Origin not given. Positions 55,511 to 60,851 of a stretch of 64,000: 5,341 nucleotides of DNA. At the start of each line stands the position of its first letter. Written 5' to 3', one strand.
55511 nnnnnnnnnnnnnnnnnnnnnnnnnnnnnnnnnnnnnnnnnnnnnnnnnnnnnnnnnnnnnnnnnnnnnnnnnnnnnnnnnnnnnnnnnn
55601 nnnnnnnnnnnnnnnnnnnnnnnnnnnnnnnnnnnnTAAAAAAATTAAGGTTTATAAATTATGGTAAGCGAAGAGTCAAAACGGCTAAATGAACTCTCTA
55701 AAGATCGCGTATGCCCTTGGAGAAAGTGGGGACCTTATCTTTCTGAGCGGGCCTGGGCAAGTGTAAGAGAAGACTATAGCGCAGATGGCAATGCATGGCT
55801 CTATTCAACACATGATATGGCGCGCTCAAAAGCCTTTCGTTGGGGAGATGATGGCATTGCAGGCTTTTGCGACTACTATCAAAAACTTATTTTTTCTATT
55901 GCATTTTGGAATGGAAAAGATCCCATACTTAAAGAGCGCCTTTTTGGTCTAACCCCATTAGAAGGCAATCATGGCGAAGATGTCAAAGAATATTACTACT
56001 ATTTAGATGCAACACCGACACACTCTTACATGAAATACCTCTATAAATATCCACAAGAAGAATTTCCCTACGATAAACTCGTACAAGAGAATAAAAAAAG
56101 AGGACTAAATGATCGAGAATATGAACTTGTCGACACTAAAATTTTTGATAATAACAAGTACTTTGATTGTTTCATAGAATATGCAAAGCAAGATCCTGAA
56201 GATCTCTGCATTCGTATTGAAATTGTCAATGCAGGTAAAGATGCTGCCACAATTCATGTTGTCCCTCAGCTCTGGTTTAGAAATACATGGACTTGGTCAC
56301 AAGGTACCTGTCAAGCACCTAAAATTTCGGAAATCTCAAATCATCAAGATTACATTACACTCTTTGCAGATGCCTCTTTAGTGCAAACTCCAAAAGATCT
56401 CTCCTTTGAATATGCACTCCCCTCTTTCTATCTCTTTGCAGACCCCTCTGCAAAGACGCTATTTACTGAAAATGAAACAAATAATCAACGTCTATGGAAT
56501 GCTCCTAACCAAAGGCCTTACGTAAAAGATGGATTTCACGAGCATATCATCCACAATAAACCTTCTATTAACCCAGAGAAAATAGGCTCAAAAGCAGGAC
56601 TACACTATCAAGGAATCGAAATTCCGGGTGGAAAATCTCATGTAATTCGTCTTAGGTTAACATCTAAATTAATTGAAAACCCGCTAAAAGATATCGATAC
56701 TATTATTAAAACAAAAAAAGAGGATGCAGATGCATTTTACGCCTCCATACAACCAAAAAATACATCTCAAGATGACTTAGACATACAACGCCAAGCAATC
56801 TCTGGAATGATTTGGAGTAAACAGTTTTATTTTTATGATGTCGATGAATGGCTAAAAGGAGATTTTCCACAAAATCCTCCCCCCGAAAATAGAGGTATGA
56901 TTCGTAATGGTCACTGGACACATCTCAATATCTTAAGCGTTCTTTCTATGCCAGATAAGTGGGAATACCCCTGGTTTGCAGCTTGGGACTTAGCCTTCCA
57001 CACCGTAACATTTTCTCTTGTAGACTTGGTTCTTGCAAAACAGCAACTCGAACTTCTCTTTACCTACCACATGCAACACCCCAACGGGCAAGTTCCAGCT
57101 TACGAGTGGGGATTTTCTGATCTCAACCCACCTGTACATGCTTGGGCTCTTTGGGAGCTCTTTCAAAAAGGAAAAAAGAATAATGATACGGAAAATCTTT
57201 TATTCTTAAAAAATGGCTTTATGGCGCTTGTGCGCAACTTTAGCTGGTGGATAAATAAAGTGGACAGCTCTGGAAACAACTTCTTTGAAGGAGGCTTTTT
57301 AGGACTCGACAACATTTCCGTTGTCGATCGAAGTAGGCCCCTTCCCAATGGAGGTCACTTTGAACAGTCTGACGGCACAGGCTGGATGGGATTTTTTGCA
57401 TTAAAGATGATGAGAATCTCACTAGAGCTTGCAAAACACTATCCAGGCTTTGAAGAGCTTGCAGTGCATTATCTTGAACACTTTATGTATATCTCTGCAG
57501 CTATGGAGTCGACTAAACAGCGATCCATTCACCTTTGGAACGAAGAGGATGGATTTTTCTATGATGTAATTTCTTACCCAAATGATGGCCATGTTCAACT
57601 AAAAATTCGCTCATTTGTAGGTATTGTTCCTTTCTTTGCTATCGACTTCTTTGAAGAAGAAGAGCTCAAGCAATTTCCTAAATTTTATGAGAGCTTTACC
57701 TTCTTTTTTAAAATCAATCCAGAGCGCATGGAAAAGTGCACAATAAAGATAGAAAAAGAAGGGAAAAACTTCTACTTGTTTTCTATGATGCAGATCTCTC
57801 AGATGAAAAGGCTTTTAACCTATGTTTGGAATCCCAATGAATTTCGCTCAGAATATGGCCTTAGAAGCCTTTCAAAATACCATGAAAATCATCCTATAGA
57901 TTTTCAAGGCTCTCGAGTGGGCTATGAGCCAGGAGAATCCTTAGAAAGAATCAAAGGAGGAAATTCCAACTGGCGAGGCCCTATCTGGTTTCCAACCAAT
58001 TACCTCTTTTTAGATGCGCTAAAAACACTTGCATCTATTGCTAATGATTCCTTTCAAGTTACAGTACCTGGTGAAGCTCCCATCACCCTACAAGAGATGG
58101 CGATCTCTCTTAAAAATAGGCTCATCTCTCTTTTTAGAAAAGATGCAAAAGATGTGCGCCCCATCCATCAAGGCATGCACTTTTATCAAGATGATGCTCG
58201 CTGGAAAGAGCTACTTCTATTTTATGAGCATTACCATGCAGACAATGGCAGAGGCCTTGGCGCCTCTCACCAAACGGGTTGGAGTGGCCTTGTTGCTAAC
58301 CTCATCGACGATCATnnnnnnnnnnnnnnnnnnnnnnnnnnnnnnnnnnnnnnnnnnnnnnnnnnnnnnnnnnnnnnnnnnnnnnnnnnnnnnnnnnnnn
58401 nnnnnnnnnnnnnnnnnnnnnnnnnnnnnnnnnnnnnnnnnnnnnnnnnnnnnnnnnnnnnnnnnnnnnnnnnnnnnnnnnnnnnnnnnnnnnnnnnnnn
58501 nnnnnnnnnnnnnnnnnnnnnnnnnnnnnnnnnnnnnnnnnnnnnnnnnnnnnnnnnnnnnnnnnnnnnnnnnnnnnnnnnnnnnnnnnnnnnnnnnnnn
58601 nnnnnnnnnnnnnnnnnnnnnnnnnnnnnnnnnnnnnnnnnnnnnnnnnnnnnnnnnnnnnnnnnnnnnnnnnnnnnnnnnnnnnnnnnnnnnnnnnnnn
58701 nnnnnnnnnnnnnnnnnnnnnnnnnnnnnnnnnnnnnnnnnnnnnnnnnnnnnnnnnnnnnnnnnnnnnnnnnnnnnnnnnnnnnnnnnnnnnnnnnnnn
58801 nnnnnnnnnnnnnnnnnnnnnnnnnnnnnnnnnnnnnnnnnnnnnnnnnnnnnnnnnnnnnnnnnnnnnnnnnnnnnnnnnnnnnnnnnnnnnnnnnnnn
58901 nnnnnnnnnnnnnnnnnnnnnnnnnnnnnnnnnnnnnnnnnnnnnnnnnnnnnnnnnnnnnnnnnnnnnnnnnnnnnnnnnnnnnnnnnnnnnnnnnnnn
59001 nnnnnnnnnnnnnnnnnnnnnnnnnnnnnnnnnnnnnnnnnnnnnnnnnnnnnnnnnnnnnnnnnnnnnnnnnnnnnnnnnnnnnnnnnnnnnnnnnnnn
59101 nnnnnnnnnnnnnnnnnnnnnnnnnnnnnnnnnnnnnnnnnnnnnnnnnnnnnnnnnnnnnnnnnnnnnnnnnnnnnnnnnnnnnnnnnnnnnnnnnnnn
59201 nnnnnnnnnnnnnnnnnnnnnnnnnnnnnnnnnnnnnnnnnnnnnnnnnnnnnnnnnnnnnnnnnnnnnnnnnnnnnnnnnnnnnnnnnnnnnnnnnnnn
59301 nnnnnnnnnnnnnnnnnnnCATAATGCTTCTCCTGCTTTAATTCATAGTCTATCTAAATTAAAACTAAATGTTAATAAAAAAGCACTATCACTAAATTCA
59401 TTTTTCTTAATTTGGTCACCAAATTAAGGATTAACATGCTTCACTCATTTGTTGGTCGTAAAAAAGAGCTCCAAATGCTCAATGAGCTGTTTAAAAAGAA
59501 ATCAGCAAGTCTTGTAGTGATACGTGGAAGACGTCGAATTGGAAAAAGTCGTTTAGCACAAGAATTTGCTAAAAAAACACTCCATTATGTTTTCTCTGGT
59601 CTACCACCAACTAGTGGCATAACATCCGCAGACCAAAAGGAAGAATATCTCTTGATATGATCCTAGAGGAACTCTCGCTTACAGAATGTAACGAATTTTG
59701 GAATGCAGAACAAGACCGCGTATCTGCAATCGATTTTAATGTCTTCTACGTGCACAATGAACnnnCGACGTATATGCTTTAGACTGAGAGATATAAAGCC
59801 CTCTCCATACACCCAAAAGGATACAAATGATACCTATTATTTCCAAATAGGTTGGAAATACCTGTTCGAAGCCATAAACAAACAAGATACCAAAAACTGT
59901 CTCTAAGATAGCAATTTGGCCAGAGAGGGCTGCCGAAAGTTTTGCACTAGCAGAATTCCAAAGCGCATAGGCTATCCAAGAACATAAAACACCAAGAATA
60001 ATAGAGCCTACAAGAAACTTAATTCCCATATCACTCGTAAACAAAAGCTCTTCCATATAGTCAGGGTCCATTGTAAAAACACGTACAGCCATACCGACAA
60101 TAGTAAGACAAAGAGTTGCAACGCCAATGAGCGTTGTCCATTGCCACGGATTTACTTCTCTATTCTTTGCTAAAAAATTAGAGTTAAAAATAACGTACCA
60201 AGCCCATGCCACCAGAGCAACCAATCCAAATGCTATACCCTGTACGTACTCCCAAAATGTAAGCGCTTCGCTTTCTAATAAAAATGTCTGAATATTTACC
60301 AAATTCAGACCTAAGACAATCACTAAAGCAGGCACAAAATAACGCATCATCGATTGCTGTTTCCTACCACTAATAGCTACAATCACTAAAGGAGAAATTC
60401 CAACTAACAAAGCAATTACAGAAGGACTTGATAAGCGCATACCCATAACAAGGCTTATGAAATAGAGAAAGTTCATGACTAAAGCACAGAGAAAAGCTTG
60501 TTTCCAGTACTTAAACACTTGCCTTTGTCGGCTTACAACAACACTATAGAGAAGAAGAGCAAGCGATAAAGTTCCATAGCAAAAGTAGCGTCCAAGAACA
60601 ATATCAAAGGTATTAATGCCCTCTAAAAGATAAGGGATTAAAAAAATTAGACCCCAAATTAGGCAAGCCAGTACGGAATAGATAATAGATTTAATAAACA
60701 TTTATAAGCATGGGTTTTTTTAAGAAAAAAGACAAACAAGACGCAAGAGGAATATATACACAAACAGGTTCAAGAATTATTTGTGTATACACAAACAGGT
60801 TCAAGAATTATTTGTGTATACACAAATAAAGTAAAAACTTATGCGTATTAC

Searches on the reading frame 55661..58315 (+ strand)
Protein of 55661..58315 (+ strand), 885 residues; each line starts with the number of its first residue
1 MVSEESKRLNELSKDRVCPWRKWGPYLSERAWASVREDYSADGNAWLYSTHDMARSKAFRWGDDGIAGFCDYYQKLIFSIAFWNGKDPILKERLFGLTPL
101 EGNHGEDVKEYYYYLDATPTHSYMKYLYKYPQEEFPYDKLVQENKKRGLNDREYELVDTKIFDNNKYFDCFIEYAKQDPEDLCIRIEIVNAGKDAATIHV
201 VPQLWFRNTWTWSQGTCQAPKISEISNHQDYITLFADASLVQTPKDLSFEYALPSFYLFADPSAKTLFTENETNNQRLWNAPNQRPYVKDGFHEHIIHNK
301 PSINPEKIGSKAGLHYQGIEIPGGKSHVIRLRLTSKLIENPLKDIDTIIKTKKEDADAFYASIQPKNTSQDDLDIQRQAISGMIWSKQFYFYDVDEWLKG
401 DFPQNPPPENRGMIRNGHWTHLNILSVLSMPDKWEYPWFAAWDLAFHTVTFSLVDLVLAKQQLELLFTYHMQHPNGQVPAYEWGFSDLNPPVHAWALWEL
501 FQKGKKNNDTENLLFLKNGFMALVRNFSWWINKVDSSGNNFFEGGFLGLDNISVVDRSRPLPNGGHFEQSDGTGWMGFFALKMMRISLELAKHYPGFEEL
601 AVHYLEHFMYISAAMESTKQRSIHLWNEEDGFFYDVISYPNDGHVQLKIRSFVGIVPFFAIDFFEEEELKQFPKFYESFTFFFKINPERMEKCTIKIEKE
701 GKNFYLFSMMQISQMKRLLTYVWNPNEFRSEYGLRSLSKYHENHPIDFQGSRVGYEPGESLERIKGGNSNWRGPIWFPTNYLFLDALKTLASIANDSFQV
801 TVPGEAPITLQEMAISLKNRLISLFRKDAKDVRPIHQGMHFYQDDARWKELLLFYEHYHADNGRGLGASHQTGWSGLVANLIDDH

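Call 74: search_protein_families(library=pfam, proteins=[window:55661-58315:+], max_evalue=0.0001)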
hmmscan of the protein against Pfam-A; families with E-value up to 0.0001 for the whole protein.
window:55661-58315:+ (885 aa): 2 families
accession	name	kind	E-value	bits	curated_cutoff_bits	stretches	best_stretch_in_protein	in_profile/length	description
PF22422.2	MGH1-like_GH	-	4.5e-19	69.7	27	2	436-539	1-110/356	Mannosylglycerate hydrolase MGH1-like glycoside hydrolase domain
PF03200.22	Glyco_hydro_63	-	9.8e-09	34.9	22.4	1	711-794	362-430/492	Glycosyl hydrolase family 63 C-terminal domain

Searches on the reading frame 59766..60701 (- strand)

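Call 74: search_protein_families(library=pfam, proteins=[window:59766-60701:-], max_evalue=0.0001)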
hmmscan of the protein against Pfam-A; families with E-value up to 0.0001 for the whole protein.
window:59766-60701:- (312 aa): 1 family
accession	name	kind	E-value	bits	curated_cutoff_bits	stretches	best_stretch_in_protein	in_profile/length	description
PF00892.27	EamA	-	4.1e-12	47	28.2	2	4-111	2-107/135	EamA-like transporter family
